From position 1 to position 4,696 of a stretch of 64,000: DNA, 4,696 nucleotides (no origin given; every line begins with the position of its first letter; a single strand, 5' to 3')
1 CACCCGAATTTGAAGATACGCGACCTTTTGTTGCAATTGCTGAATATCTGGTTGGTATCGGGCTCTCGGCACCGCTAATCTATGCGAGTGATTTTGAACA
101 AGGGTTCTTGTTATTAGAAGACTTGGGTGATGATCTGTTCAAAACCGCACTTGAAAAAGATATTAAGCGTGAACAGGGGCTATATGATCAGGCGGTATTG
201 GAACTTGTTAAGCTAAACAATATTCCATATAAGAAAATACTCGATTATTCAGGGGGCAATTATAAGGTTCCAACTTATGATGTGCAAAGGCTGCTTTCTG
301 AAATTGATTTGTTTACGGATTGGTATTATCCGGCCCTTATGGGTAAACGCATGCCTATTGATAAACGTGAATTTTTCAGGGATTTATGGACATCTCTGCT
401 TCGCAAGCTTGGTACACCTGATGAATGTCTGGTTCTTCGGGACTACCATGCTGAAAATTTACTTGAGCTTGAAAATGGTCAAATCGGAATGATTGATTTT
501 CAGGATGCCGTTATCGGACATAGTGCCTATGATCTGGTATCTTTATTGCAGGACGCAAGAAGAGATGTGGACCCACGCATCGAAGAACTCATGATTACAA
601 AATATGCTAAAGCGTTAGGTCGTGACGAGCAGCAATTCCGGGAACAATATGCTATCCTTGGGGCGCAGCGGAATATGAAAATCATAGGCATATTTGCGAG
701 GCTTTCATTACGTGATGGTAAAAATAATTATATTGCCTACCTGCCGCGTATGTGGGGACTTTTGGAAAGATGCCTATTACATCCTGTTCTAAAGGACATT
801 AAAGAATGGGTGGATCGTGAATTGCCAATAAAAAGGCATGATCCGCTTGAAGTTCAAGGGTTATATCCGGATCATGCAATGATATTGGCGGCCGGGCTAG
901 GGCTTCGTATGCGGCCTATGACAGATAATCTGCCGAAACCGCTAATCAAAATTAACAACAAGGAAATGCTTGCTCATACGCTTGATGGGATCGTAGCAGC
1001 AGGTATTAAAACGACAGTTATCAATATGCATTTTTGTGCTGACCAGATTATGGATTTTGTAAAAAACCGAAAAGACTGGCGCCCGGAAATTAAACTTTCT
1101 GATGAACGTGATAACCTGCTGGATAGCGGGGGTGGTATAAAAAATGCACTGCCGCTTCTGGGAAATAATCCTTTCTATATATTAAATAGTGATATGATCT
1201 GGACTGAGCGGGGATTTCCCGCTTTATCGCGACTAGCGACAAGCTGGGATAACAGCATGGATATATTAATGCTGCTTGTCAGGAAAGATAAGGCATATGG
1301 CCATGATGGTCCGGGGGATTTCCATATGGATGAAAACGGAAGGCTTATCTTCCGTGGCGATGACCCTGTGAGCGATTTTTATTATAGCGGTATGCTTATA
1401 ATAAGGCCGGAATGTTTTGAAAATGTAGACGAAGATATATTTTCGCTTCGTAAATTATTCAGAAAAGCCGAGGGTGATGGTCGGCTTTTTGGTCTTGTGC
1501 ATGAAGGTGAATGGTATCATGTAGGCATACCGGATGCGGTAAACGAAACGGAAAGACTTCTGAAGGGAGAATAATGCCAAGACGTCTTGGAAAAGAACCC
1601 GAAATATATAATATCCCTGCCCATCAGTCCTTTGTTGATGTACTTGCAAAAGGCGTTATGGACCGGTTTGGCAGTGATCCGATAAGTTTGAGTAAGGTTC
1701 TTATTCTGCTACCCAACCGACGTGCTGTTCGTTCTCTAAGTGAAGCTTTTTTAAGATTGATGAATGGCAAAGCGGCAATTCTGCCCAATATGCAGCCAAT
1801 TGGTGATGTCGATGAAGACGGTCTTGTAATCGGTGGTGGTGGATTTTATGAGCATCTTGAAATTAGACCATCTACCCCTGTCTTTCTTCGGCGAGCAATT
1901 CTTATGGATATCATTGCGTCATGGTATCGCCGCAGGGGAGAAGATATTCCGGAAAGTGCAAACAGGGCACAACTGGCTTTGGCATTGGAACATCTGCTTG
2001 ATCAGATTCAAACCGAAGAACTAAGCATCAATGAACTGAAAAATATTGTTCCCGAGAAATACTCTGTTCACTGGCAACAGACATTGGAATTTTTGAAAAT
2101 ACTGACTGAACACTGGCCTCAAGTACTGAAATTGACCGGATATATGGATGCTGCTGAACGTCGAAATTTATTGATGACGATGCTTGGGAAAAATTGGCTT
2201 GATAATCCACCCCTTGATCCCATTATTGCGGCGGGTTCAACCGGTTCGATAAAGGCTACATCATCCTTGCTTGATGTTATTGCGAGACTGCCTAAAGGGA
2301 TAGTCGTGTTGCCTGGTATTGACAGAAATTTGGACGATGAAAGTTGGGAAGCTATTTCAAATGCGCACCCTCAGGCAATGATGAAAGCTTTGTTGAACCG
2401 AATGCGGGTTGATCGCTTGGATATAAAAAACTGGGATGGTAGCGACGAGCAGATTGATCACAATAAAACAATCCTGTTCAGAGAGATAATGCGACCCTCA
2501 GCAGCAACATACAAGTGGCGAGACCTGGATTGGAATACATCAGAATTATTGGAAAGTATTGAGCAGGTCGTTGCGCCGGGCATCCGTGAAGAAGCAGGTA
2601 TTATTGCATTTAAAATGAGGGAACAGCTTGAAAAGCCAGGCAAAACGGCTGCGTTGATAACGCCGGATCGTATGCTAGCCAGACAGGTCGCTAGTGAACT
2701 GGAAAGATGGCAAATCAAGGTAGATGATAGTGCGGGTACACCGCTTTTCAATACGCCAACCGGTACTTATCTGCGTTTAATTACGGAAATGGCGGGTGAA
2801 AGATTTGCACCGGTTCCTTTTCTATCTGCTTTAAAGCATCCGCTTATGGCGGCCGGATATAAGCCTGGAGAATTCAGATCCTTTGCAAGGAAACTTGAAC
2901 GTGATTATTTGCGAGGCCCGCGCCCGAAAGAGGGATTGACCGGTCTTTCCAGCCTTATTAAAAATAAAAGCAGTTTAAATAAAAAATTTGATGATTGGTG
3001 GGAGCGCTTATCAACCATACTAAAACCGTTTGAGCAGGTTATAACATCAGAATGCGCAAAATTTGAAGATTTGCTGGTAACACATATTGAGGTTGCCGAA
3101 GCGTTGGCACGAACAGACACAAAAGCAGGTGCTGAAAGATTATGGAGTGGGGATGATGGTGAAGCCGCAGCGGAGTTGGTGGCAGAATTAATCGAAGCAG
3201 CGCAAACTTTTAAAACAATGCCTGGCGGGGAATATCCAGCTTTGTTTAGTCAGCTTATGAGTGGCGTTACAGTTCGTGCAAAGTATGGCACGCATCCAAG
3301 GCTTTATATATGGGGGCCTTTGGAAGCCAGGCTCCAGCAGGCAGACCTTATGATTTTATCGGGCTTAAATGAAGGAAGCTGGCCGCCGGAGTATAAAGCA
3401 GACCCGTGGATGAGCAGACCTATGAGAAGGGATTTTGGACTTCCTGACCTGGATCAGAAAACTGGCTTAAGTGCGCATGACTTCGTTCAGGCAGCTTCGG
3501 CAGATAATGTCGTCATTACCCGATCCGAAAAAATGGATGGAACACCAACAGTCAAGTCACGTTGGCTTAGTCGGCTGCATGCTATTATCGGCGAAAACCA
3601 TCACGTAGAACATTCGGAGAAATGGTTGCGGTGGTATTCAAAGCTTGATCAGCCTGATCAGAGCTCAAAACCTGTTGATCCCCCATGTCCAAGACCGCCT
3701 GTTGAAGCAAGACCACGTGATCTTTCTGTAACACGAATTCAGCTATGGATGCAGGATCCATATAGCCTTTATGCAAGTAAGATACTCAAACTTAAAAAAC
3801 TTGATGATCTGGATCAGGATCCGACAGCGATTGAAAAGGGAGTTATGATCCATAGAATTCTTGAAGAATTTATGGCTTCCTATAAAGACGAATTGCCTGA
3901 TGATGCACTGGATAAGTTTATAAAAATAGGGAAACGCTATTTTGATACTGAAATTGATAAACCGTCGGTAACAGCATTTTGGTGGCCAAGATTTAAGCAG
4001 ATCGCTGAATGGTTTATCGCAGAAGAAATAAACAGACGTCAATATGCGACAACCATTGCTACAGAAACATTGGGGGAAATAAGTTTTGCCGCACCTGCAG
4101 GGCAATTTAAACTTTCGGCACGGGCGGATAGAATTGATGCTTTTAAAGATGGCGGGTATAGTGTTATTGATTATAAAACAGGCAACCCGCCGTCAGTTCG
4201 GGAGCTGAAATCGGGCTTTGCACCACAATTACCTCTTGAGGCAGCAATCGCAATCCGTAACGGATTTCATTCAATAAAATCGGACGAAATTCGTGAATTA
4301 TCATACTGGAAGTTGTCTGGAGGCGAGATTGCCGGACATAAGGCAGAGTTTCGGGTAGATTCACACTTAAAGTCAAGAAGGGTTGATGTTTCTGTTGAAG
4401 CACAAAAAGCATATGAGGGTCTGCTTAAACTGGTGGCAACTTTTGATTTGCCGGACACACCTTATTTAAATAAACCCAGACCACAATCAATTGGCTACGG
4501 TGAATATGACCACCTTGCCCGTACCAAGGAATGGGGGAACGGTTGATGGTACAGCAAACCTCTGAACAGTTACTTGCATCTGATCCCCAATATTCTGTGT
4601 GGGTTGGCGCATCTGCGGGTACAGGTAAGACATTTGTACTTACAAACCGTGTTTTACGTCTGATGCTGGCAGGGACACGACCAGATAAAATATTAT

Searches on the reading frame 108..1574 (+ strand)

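Call 9: search_protein_families(library=pfam, proteins=[window:108-1574:+])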
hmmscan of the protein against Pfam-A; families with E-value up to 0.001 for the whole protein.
window:108-1574:+ (488 aa): 3 families
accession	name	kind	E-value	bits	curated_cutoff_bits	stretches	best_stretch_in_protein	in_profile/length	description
PF00483.29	NTP_transferase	-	4.1e-13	49.9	21.2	1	257-395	2-142/245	Nucleotidyl transferase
PF01636.29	APH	-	1.3e-12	48.4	23.2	1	86-167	149-230/239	Phosphotransferase enzyme family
PF12804.13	NTP_transf_3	-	5e-07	30.5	27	1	257-385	1-116/160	MobA-like NTP transferase domain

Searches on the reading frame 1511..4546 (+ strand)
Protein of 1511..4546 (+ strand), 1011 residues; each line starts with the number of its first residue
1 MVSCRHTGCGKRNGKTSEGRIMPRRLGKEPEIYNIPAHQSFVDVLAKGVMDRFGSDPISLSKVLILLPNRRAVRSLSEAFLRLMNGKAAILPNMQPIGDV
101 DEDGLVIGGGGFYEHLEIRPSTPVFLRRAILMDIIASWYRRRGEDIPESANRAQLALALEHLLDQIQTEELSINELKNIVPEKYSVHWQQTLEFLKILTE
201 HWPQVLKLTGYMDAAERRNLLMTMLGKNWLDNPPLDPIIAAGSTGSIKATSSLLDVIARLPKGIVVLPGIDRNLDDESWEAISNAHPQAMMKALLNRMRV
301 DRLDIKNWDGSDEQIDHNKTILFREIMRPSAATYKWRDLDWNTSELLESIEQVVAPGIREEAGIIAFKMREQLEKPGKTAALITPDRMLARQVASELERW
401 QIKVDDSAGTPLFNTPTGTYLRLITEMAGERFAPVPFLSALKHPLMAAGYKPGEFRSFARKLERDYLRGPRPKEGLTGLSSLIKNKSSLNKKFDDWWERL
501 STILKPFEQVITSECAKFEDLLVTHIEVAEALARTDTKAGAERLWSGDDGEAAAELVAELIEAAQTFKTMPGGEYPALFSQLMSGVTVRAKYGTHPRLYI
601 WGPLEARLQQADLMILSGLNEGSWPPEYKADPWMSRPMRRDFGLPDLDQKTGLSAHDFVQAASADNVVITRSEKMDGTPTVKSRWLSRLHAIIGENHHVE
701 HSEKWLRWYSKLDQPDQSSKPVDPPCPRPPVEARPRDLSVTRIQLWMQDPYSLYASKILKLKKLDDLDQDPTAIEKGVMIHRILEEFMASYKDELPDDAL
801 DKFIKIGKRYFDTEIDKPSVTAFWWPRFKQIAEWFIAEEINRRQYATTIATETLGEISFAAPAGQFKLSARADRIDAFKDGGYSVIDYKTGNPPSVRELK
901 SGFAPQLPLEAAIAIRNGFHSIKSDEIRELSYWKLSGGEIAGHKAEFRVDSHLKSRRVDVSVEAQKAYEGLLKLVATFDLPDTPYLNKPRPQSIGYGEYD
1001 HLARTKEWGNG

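Call 9: search_protein_families(library=pfam, proteins=[window:1511-4546:+])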
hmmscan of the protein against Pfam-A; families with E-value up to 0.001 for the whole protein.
window:1511-4546:+ (1011 aa): 1 family
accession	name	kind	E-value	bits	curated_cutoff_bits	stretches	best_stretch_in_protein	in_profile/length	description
PF12705.13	PDDEXK_1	-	2.1e-17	64.3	22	1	738-945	2-198/247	PD-(D/E)XK nuclease superfamily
